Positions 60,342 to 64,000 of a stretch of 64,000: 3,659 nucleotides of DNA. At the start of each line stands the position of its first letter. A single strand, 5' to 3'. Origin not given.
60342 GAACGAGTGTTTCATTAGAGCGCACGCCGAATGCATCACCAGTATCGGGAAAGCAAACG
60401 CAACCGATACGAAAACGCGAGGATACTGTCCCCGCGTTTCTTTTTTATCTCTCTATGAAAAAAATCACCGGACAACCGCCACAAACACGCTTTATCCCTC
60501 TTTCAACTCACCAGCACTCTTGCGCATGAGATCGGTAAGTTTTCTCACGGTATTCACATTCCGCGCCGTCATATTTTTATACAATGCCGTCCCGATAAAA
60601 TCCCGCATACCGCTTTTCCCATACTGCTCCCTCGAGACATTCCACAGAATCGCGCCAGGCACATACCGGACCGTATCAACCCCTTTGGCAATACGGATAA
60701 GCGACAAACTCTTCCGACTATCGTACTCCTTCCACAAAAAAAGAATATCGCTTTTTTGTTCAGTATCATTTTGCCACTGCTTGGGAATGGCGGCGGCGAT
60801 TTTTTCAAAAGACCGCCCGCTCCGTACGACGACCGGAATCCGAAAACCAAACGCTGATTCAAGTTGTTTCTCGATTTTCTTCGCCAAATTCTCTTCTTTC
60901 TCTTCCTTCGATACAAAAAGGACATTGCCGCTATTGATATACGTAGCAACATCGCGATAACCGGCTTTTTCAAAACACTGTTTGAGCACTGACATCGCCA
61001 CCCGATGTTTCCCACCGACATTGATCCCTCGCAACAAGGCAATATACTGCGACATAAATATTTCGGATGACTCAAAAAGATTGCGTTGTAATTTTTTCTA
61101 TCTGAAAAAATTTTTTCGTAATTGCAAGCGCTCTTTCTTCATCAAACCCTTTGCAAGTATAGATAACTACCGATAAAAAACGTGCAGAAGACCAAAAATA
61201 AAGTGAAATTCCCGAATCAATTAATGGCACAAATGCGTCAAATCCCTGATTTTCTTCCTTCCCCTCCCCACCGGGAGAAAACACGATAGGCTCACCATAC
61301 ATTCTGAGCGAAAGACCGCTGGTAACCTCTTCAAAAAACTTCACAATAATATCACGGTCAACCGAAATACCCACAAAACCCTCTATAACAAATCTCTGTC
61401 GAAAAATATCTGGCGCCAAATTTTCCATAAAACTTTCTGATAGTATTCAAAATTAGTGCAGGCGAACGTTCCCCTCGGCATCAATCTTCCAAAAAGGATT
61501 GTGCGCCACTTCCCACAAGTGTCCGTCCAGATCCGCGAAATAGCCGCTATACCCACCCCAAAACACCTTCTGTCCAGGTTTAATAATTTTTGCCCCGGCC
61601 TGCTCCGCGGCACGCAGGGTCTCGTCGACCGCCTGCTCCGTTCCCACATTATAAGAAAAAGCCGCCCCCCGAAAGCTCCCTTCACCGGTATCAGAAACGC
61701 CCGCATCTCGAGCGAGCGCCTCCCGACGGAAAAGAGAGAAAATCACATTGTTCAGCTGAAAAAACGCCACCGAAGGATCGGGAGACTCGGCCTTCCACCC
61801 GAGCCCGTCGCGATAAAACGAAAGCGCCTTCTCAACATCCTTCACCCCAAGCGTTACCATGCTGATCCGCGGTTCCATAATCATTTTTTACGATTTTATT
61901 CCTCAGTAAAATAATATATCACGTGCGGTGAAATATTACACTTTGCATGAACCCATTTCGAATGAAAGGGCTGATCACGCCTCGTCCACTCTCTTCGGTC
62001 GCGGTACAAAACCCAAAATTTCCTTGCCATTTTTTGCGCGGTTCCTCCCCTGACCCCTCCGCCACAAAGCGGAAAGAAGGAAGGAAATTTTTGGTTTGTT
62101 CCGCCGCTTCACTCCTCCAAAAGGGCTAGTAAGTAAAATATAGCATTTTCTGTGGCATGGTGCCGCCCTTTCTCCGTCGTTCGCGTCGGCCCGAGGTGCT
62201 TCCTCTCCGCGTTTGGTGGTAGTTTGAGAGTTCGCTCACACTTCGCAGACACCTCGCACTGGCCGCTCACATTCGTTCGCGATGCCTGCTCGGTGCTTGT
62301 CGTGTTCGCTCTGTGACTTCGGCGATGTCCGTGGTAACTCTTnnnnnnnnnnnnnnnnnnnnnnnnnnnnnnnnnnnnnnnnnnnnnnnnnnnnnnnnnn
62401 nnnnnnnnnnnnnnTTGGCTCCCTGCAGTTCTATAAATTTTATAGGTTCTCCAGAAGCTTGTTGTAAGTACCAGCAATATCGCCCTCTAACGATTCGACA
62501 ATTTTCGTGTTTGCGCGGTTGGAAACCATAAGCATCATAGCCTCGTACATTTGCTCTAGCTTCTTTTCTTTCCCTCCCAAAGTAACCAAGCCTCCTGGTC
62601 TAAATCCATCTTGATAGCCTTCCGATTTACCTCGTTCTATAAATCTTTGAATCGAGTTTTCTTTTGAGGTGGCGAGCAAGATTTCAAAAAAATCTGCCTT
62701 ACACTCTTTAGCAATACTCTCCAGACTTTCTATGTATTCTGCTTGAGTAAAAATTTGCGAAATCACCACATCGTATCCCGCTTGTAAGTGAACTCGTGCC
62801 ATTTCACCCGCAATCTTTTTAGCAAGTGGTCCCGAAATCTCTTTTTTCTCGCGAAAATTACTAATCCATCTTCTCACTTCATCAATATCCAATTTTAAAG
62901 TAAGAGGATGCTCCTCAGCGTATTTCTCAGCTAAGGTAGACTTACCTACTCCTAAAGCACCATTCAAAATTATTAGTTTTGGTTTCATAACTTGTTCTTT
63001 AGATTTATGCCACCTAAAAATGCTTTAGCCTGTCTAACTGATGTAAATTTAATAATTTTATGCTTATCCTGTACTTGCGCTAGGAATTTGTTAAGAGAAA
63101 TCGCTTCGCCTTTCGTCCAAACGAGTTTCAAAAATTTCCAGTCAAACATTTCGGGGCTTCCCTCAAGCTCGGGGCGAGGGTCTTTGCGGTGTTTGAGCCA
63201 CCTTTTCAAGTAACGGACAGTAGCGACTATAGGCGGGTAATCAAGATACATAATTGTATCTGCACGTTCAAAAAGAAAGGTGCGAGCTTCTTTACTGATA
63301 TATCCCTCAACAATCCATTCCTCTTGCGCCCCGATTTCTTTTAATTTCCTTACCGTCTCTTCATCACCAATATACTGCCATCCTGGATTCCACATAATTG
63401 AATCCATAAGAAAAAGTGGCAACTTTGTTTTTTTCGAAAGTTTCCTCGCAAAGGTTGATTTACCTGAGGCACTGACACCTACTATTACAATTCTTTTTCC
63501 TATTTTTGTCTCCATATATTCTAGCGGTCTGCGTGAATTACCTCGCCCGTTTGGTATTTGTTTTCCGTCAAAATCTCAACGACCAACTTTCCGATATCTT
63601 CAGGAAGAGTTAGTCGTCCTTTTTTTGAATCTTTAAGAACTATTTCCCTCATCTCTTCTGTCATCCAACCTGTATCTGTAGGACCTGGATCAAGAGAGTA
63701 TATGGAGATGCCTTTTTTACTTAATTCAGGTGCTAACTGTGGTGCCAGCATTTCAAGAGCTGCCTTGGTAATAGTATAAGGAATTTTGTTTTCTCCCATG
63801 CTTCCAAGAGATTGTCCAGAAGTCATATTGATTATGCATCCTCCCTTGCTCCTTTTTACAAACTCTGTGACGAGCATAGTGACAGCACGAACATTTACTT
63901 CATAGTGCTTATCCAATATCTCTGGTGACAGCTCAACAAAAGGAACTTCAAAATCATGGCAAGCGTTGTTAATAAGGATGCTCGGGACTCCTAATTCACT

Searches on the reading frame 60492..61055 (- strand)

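Call 16: search_protein_families(library=pfam, proteins=[window:60492-61055:-], max_evalue=0.01)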
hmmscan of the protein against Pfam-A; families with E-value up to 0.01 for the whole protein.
window:60492-61055:- (187 aa): 1 family
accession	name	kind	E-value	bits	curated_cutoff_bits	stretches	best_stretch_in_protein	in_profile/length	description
PF08002.16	DUF1697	-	6.8e-42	143.6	24.4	1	1-132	1-132/137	Protein of unknown function (DUF1697)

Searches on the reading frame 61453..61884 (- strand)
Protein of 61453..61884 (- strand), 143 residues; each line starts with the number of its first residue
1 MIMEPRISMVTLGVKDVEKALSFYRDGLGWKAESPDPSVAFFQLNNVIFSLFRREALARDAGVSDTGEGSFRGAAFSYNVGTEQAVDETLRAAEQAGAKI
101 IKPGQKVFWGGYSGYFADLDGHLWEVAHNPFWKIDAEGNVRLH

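Call 16: search_protein_families(library=pfam, proteins=[window:61453-61884:-], max_evalue=0.01)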
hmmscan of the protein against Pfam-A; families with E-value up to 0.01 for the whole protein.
window:61453-61884:- (143 aa): 4 families
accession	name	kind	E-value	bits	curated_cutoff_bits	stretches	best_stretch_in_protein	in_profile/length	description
PF00903.31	Glyoxalase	-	2.2e-15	57.5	20.6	1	6-126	1-121/121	Glyoxalase/Bleomycin resistance protein/Dioxygenase superfamily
PF22677.2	Ble-like_N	-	1.6e-06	28.2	24.5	1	10-43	5-39/41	Bleomycin resistance protein-like N-terminal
PF12681.13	Glyoxalase_2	-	0.00028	21.3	30.1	1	10-127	4-114/118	Glyoxalase-like domain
PF18029.7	Glyoxalase_6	-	0.00036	21.6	23.6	1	10-126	2-105/106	Glyoxalase-like domain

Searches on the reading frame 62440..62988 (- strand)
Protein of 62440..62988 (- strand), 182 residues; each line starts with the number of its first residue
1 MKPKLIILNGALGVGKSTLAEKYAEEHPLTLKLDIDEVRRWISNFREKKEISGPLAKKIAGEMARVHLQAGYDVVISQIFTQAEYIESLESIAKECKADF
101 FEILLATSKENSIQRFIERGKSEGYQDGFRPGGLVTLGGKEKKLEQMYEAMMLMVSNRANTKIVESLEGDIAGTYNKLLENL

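Call 16: search_protein_families(library=pfam, proteins=[window:62440-62988:-], max_evalue=0.01)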
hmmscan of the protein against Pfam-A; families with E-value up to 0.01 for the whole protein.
window:62440-62988:- (182 aa): 5 families
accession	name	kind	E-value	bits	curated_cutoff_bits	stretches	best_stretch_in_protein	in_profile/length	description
PF13671.12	AAA_33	-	2.8e-13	50.8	27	1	5-123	1-122/143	AAA domain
PF06414.18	Zeta_toxin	-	3.8e-07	30.2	22.3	1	2-128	15-151/199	Zeta toxin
PF13238.12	AAA_18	-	5.1e-06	27.4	29.4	1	6-124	1-116/128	AAA domain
PF13207.12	AAA_17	-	0.0013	19.5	27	0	10-124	2-126/136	AAA domain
PF13173.12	AAA_14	-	0.0026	18.2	27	1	3-43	2-43/129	AAA domain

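Call 83: search_protein_families(library=ncbifam, proteins=[window:62440-62988:-], max_evalue=0.001)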
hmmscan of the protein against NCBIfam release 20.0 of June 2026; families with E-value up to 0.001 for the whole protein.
window:62440-62988:- (182 aa): 7 families
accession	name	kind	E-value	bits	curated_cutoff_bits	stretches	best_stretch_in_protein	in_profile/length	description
NF038208.1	garosamine_AAA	equivalog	3.1e-10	40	170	1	5-123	2-117/167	Gar/GrdA family gentamicin resistance ATP-binding protein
NF005252.0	PRK06762.1-3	equivalog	2.1e-08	34.1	258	1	2-121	10-127/189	hypothetical protein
TIGR03574.1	selen_PSTK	equivalog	1.1e-06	28.3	290.5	1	5-121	1-118/249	L-seryl-tRNA(Sec) kinase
NF005257.0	PRK06762.3-2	equivalog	3.3e-05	23.7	202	1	2-119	4-119/170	hypothetical protein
NF005253.0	PRK06762.1-4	equivalog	5e-05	23.5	159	1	4-125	3-122/166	hypothetical protein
NF005255.0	PRK06762.2-2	equivalog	5.7e-05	23.1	140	1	1-114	1-112/163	hypothetical protein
TIGR04075.1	bacter_Pnkp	equivalog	0.00035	18.9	750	1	4-119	9-120/851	polynucleotide kinase-phosphatase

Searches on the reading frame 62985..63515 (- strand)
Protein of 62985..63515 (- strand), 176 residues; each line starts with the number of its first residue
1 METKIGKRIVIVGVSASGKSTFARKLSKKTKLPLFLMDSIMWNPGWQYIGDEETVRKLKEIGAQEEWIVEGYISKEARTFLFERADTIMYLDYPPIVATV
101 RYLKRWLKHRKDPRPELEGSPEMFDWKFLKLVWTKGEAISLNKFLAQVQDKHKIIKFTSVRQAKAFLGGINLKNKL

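Call 16: search_protein_families(library=pfam, proteins=[window:62985-63515:-], max_evalue=0.01)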
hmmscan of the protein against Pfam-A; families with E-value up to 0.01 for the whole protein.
window:62985-63515:- (176 aa): 3 families
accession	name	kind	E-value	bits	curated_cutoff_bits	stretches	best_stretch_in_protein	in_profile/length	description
PF13238.12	AAA_18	-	1.8e-06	28.9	29.4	1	9-106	1-112/128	AAA domain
PF13207.12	AAA_17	-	4e-05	24.4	27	0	12-39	1-28/136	AAA domain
PF13671.12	AAA_33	-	0.00037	21.2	27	1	9-31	2-24/143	AAA domain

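Call 83: search_protein_families(library=ncbifam, proteins=[window:62985-63515:-], max_evalue=0.001)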
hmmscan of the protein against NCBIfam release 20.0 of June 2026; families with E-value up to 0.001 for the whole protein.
window:62985-63515:- (176 aa): 3 families
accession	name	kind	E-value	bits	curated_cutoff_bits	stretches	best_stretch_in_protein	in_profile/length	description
NF005994.0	PRK08118.1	equivalog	1.3e-34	119.7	215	1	7-171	2-168/172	DNA topology modulation protein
NF005576.0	PRK07261.1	equivalog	2e-28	99.3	224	1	8-169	2-166/171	DNA topology modulation protein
NF004861.0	PRK06217.1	equivalog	1.2e-08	34.6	203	1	7-105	2-104/183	hypothetical protein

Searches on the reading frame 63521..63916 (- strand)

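Call 16: search_protein_families(library=pfam, proteins=[window:63521-63916:-], max_evalue=0.01)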
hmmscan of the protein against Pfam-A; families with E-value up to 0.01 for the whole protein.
window:63521-63916:- (131 aa): 2 families
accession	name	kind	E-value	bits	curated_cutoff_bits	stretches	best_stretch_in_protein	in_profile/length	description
PF13561.12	adh_short_C2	-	4.4e-16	59.6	27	1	2-130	98-232/236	Enoyl-(Acyl carrier protein) reductase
PF00106.31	adh_short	-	1.6e-12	47.7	26.6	1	2-87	102-189/195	short chain dehydrogenase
